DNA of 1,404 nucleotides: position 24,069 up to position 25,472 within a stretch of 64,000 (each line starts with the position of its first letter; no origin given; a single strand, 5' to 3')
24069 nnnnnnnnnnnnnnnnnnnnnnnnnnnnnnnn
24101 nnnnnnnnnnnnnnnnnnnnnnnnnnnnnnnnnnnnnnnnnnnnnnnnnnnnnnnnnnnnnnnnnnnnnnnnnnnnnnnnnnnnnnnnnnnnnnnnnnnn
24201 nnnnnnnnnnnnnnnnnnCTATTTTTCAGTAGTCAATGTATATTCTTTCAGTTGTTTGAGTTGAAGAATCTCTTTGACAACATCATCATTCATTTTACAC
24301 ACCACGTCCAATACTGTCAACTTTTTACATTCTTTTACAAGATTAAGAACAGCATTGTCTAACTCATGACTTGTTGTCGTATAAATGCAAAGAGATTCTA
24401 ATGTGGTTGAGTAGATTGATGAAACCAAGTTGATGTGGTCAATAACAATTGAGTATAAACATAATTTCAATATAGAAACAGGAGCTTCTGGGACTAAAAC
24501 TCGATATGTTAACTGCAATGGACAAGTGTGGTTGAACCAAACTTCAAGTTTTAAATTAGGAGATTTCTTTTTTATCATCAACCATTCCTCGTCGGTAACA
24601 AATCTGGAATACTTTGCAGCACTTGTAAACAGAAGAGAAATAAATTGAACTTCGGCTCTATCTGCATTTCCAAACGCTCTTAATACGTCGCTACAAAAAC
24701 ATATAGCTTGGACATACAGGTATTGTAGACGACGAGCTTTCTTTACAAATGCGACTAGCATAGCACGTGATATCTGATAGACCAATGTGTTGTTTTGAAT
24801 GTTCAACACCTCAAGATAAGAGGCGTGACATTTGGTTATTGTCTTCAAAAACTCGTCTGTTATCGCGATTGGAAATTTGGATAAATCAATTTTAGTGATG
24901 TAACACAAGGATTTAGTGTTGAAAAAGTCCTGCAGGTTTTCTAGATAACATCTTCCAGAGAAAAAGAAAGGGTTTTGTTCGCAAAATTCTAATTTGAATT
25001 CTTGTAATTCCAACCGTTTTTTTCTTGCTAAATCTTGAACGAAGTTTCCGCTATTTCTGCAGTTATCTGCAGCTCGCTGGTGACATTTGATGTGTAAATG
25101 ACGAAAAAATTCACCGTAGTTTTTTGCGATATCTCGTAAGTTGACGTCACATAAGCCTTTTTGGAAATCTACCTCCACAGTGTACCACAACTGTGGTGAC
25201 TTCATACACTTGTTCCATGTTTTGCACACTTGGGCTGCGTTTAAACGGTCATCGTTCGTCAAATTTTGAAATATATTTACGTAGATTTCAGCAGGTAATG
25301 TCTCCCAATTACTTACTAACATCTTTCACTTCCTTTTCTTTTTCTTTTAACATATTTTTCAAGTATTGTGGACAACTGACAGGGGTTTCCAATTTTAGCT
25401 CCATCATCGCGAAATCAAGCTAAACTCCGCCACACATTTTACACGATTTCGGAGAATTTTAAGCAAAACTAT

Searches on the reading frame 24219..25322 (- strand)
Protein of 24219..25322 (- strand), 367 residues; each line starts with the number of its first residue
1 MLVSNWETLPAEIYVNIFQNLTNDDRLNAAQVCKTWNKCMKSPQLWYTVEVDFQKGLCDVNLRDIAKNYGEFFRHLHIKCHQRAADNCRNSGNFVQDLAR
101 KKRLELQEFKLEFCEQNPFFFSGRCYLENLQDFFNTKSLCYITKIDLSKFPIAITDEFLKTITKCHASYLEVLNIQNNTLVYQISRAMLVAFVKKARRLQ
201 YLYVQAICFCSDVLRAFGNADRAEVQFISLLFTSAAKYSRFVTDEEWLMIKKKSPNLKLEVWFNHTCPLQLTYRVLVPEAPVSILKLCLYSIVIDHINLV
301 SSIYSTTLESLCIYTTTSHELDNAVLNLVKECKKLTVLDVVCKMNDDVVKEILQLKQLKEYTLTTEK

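Call 25: find_encoding_contigs(protein=window:24219-25322:-, flank=10000, max_places=10)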
Protein window:24219-25322:- (367 aa): no gene with exactly this product is on record in the collection.

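Call 62: search_protein_families(library=pfam, max_evalue=0.001, proteins=[window:24219-25322:-])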
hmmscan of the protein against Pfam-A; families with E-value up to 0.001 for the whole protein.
window:24219-25322:- (367 aa): 2 families
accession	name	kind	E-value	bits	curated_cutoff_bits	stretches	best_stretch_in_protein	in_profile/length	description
PF12937.12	F-box-like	-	2.5e-12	46.8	24.3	1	6-49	1-44/47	F-box-like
PF00646.38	F-box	-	1.4e-09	37.9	20.5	1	6-47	1-42/43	F-box domain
